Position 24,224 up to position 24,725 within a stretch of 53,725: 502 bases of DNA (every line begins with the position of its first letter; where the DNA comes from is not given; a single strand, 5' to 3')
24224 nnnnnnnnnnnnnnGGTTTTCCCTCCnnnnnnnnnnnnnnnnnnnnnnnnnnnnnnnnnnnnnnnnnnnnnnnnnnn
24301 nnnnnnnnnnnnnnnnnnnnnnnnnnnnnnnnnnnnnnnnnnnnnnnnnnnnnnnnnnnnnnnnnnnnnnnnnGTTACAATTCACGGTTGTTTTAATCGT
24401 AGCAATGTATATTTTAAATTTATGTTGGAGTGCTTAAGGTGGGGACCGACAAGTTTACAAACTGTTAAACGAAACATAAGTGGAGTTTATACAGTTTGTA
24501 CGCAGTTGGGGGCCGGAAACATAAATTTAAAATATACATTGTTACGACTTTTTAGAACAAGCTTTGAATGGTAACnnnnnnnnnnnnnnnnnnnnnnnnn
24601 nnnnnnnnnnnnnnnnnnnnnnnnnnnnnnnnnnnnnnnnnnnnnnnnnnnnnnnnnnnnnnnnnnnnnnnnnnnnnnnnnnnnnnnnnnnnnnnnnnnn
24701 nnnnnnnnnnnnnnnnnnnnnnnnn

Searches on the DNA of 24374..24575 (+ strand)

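Call 39: search_rna_families(sources=[L029, L051, L056, L058, L103, L076, L091, L004, L094, L007, L041, L012], threshold=gathering)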
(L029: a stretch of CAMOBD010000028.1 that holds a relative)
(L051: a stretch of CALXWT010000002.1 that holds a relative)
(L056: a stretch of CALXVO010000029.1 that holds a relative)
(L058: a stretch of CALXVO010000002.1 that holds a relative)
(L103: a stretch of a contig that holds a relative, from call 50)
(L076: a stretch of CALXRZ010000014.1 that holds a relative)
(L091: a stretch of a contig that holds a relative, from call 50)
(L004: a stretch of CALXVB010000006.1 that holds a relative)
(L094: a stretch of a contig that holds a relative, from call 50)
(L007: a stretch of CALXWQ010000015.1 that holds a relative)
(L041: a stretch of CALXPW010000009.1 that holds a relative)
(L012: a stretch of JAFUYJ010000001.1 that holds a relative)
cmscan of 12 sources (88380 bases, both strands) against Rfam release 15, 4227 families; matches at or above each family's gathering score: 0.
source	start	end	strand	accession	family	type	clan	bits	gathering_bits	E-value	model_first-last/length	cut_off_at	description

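Call 48: build_rna_model(alignment_id=A3)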
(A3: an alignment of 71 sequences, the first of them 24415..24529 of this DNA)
Model R1 built from alignment A3 (71 sequences, 136 columns); structure: RNAalifold consensus.
model positions 115; base pairs 30; branch points 0; effective number of sequences 1.94; information 0.59 bits per position. Calibrated on 0.2 Mb of random sequence (short: E-values are rough).
structure used (alignment columns):
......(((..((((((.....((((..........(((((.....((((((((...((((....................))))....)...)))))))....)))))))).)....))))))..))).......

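Call 49: search_with_rna_model(model_id=R1, source=window, max_evalue=1, filters=off, show_alignments=4)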
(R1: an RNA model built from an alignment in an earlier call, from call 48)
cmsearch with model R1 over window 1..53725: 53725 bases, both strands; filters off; matches with E-value up to 1: 6.
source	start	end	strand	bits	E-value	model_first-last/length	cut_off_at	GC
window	24415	24529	+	136.2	1.3e-33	1-115/115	no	0.38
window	5475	5577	+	115.2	5.6e-28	1-115/115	no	0.41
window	49717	49844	+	41.3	3.6e-08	19-98/115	no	0.41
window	5469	5583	-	15.6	0.27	1-115/115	no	0.38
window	51549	51588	-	14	0.73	1-115/115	no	0.28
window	12748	12794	-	14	0.74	1-115/115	no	0.19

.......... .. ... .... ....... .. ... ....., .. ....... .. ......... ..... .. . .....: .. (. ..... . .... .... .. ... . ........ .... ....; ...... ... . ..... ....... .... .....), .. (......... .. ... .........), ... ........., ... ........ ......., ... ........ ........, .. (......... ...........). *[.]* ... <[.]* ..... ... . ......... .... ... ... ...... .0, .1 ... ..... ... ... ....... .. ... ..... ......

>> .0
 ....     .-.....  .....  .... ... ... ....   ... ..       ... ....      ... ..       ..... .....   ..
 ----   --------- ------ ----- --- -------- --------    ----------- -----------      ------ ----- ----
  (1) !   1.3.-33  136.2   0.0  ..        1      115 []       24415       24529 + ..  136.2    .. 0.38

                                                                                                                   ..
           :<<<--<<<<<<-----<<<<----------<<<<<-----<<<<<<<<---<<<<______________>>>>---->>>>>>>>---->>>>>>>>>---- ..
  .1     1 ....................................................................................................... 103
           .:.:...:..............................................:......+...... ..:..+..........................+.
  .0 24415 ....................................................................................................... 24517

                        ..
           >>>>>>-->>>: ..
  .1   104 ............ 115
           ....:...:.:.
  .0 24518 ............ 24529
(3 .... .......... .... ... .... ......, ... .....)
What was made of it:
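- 24374..24575 (+): Copy 2: a 202-bp MITE with type-T2 TIRs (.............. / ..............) and the same core. Its flanks are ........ (24366-24373) and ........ (24576-24583), a 6/8 match. It is inserted into a solo T1 TIR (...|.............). R1 scores 136 bits (call 49).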

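Call 50: search_with_rna_model(model_id=R1, sources=[L001, L002, L003, L004, L005, L007, L008, L010, L011, L012, L013, L014, L015, L016, L017, L018, L019, L020, L021, L022, L023, L024, L026, L027, L028, L029, L030, L031, L033, L034, L035, L036, L037, L038, L039, L041, L042, L043, L044, L045, L047, L049, L050, L051, L052, L053, L054, L055, L056, L057, L058, L059, L061, L062, L063, L064, L065, L066, L067, L068, L070, L071, L072, L073, L074, L075, L076, L077, L078, L079, L081, L082, L083, L084, L085, L086, L087, L088, L089, L090, L091, L092, L094, L095, L096, L097, L098, L099, L100, L101, L102, L103, L104, L105, L106, L108, L109, L110, L111, L112], max_evalue=0.001)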
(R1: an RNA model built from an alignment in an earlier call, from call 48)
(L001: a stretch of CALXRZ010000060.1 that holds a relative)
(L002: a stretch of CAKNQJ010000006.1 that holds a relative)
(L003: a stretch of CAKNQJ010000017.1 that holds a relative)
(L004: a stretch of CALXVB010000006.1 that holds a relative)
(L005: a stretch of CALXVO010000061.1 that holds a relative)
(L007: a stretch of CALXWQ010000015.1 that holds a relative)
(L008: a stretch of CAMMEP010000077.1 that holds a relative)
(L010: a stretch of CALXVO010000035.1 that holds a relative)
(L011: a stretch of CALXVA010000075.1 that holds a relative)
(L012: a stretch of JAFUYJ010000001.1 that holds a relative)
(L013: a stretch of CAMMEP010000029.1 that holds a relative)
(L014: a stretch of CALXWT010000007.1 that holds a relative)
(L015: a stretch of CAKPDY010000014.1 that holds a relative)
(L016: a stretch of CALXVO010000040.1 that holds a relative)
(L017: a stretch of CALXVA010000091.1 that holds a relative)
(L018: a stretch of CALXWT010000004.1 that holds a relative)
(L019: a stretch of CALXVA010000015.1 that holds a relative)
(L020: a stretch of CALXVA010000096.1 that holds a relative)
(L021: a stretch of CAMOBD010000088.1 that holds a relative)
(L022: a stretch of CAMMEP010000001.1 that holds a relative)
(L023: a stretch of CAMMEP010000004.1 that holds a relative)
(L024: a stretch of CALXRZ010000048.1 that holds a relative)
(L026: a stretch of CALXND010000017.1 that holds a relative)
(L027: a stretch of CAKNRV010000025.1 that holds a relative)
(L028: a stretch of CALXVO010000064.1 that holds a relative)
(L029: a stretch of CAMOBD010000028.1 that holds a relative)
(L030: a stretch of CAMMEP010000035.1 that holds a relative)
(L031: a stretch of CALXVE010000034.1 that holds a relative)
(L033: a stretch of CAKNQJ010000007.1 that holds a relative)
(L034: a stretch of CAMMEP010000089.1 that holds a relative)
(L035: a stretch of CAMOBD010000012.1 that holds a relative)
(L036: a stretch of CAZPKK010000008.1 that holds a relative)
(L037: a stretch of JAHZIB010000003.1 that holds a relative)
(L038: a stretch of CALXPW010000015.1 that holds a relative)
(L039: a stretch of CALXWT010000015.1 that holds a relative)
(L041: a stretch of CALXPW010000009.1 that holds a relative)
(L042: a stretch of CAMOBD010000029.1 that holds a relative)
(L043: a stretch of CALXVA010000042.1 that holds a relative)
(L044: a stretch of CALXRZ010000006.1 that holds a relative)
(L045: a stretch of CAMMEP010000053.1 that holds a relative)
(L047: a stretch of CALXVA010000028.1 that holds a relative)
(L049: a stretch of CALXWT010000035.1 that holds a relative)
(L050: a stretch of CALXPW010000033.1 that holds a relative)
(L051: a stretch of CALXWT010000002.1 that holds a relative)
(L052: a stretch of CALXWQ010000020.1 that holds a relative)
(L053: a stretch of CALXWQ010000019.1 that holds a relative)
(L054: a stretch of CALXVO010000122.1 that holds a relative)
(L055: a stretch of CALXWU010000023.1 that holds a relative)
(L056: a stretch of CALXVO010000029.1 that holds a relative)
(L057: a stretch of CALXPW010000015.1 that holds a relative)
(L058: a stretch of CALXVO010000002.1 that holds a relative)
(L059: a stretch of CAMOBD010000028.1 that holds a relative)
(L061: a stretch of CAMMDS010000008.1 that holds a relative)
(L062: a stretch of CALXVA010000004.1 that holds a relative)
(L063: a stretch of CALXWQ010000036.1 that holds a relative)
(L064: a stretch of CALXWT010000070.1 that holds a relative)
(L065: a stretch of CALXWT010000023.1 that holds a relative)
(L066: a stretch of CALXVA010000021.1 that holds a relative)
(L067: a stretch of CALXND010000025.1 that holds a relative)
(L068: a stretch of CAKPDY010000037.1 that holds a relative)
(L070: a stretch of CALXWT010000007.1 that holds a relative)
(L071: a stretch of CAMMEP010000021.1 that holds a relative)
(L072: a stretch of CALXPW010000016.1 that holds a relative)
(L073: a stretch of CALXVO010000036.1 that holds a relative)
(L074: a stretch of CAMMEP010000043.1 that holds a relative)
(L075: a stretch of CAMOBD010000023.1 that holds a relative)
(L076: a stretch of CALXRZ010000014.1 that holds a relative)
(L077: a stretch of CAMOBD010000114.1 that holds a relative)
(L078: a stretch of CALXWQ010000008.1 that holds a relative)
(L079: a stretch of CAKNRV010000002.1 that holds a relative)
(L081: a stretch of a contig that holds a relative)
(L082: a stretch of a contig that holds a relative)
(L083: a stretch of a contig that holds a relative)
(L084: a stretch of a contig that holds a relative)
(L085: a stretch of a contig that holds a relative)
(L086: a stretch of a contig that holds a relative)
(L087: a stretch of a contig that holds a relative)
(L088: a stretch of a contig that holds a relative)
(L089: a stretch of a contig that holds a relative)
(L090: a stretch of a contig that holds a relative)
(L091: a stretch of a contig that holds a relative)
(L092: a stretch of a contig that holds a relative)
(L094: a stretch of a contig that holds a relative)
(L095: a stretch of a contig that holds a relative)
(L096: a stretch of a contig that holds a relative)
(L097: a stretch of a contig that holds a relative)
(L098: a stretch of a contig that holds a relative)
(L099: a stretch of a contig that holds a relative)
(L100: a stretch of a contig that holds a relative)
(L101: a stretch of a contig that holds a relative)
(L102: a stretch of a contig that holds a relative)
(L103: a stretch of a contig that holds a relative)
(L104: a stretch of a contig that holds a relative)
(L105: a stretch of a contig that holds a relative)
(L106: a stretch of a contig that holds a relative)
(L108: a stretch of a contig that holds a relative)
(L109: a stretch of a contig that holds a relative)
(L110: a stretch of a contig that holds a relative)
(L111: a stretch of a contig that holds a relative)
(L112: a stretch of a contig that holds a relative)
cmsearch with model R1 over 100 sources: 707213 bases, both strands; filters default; matches with E-value up to 0.001: 114.
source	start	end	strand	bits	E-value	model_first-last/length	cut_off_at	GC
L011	22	136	+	137.6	7.1e-33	1-115/115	no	0.37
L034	2555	2669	+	137.5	7.4e-33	1-115/115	no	0.37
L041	5966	6080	+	137.5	7.5e-33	1-115/115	no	0.37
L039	3242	3356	-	136.8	1.2e-32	1-115/115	no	0.37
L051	5385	5499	+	135.8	2.1e-32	1-115/115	no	0.36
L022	1039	1153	+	135.6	2.5e-32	1-115/115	no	0.37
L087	3007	3121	+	134.2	5.6e-32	1-115/115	no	0.38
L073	3307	3421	+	133.6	8.6e-32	1-115/115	no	0.41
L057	6366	6480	+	132.7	1.4e-31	1-115/115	no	0.4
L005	1383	1497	+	132.5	1.7e-31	1-115/115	no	0.37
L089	6073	6187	-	131.8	2.6e-31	1-115/115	no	0.4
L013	2895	3009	-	131.6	3e-31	1-115/115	no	0.35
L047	1344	1458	-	131.1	3.9e-31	1-115/115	no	0.37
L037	4610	4724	-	130.8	4.7e-31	1-115/115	no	0.38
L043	795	909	-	130.7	5.1e-31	1-115/115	no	0.38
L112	1909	2023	-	130.4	6.1e-31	1-115/115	no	0.36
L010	3427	3541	-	130.2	6.7e-31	1-115/115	no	0.39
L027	1620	1734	+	130.2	6.9e-31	1-115/115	no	0.37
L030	6449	6564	-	129.7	9.2e-31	1-115/115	no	0.4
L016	2633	2747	+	129.6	1e-30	1-115/115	no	0.43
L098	5247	5361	-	129.2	1.3e-30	1-115/115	no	0.32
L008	2943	3057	-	128.9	1.5e-30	1-115/115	no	0.4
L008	4027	4141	-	128.6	1.9e-30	1-115/115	no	0.33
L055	99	214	+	128.4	2.1e-30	1-115/115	no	0.36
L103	4407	4520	-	127.7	3.1e-30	1-115/115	no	0.38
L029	429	542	+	127.5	3.6e-30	1-115/115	no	0.38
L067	1014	1127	+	126.6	6.1e-30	1-115/115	no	0.39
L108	3081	3195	-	126.4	7e-30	1-115/115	no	0.35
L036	158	271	-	126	9.4e-30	1-115/115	no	0.39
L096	3402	3517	-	125.5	1.2e-29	1-115/115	no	0.37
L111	1126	1241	-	125.1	1.6e-29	1-115/115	no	0.38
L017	5562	5676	+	125.1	1.6e-29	1-115/115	no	0.34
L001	3941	4056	-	124.4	2.4e-29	1-115/115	no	0.36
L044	5225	5338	+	123.9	3.4e-29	1-115/115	no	0.39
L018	4377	4492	-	123.5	4.2e-29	1-115/115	no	0.37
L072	1526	1629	+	123.1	5.3e-29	1-115/115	no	0.37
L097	7818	7931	-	123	5.7e-29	1-115/115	no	0.37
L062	3665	3778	+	122.9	6.2e-29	1-115/115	no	0.38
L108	1764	1876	+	122.8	6.7e-29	1-115/115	no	0.39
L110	7531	7642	-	122.3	8.8e-29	1-115/115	no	0.37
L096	5991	6104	-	121.9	1.2e-28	1-115/115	no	0.39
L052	3062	3175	-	121.7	1.3e-28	1-115/115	no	0.39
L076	5800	5913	-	121.7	1.3e-28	1-115/115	no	0.37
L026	4402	4517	-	121.6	1.4e-28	1-115/115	no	0.43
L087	5172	5286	-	121.6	1.4e-28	1-115/115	no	0.37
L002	3137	3251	+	121.5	1.5e-28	1-115/115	no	0.39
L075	7681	7796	+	121.5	1.5e-28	1-115/115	no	0.35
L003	3964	4067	-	121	2e-28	1-115/115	no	0.38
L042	5480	5583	+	121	2e-28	1-115/115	no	0.38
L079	7761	7873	+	120.9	2.1e-28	1-115/115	no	0.41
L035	4376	4489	+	120.4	3e-28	1-115/115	no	0.39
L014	7044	7157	-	120.2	3.2e-28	1-115/115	no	0.37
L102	2760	2873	-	120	3.8e-28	1-115/115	no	0.33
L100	6800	6913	-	119.9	3.9e-28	1-115/115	no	0.39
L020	1017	1130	-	119.5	5.2e-28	1-115/115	no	0.42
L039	5404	5518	+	119.4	5.4e-28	1-115/115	no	0.38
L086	6195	6298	-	119.4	5.5e-28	1-115/115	no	0.38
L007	5317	5420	-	118.9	7.2e-28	1-115/115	no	0.4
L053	1828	1931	-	118.9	7.2e-28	1-115/115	no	0.4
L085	46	161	+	118.8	7.7e-28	1-115/115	no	0.34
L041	3860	3973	+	118.7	8.2e-28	1-115/115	no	0.39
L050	5624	5737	-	118.4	1e-27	1-115/115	no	0.39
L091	1088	1199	+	118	1.3e-27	1-115/115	no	0.38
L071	4013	4116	-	117.6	1.6e-27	1-115/115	no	0.43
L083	5828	5931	-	116.5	3.2e-27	1-115/115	no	0.38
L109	4820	4923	+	116.2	3.8e-27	1-115/115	no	0.38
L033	5622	5725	-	116.1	4.2e-27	1-115/115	no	0.39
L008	733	845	-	115.6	5.6e-27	1-115/115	no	0.36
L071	817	930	-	115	8.2e-27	1-115/115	no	0.4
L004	511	624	+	114.8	9.1e-27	1-115/115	no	0.42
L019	3160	3273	-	114.6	1e-26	1-115/115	no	0.37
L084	3928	4031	+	114.3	1.3e-26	1-115/115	no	0.38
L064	3310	3423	-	114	1.5e-26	1-115/115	no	0.39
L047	5127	5230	-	110.6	1.2e-25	1-115/115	no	0.37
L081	3473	3577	+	109.9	1.8e-25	1-115/115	no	0.4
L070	5074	5177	+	106.4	1.6e-24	1-115/115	no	0.36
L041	1927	2030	+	106.3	1.7e-24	1-115/115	no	0.38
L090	1007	1108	+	106.3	1.7e-24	1-115/115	no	0.36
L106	1174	1277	-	106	2.1e-24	1-115/115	no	0.37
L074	3696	3810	-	104.1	6.8e-24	1-115/115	no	0.37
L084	265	379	-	103.1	1.2e-23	1-115/115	no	0.35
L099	689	801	+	102.4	2e-23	1-115/115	no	0.35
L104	7690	7805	-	102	2.5e-23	1-115/115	no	0.43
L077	1102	1203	-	101.5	3.5e-23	1-115/115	no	0.36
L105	2224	2325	-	101.5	3.5e-23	1-115/115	no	0.36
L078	1788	1892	+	100.3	7.3e-23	1-115/115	no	0.37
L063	5868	5971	-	99.8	9.7e-23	1-115/115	no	0.39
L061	6891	6994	+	99.4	1.2e-22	1-115/115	no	0.39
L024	2747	2862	+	98.9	1.6e-22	1-115/115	no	0.34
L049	2736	2851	+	97.6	3.8e-22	1-115/115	no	0.34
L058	7214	7326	+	95.2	1.6e-21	1-115/115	no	0.37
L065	6100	6202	-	95.2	1.7e-21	1-115/115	no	0.39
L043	2695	2797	-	95.1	1.8e-21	1-115/115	no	0.38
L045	3533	3636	+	93.3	5.5e-21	1-115/115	no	0.38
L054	2607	2720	+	92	1.2e-20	1-115/115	no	0.37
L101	2928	3044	-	89.7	5e-20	1-115/115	no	0.3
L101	583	696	-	87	2.6e-19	1-115/115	no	0.32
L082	1285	1452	+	86.5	3.5e-19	1-115/115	no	0.32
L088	1636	1801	+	85.6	6.3e-19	1-115/115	no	0.33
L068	2837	2955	-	76.6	1.6e-16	1-115/115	no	0.39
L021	1860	2026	-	74.7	5.1e-16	1-115/115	no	0.3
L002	1356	1520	-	73.7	9.5e-16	1-115/115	no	0.38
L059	3242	3408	-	73.6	1e-15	1-115/115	no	0.32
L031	5800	5936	+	71.5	3.8e-15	1-115/115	no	0.42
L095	1188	1307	-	70.1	8.7e-15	1-115/115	no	0.4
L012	684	839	-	68.1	3.1e-14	1-115/115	no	0.37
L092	180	345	-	67.2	5.4e-14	1-115/115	no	0.36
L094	1380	1504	+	67.1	5.6e-14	1-115/115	no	0.34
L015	6491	6645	-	59.6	5.8e-12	1-115/115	no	0.39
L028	1836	2010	+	56.1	5e-11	1-115/115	no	0.36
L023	1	67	-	52.5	4.5e-10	1-68/115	3'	0.42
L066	1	131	-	40.8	6.2e-07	1-77/115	3'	0.31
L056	3576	3614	+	39.5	1.4e-06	1-39/115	3'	0.44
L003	1828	1873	-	35.2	2.1e-05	1-115/115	no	0.26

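Call 79: search_dna_similar(query=window:24374-24575:+, collection=plasmids, mode=distant, max_evalue=0.001, max_rows=15)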
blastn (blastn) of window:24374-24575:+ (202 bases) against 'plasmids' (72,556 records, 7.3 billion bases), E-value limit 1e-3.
No match.

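Call 80: search_dna_similar(query=window:24374-24575:+, collection=phages, mode=distant, max_evalue=0.001, max_rows=15)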
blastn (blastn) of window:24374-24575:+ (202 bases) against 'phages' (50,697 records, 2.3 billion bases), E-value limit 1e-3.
No match.
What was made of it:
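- Tried and rejected: Copy 2 had no match (calls 79, 80).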

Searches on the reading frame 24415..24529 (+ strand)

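Call 66: search_protein_families(library=pfam, proteins=[L084:6130-7137:+, L100:6983-7822:+], max_evalue=0.00001)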
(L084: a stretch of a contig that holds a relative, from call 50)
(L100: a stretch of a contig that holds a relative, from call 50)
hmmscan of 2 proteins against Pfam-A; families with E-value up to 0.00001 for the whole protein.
L084:6130-7137:+ (335 aa): 3 families
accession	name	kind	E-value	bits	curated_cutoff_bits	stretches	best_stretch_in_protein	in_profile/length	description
PF04055.27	Radical_SAM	-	2.5e-16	60.7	29.5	1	20-169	2-164/166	Radical SAM superfamily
PF13186.11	SPASM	-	1.3e-12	48.3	21.5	1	243-302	1-67/67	Iron-sulfur cluster-binding domain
PF13353.11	Fer4_12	-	4.1e-07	30.8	22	1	23-104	13-94/137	4Fe-4S single cluster domain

L100:6983-7822:+ (279 aa): 4 families
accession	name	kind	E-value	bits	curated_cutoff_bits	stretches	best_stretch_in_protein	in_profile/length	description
PF00456.26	Transketolase_N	-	1.3e-63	215.5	22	1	15-270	6-272/334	Transketolase, thiamine diphosphate binding domain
PF13292.11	DXP_synthase_N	-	1.4e-18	67.6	21.2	1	3-202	10-189/274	1-deoxy-D-xylulose-5-phosphate synthase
PF00676.26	E1_dh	-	2.2e-07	30.6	22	1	114-230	93-210/300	Dehydrogenase E1 component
PF02775.26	TPP_enzyme_C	-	4.8e-06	26.9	21.9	0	118-198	26-100/151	Thiamine pyrophosphate enzyme, C-terminal TPP binding domain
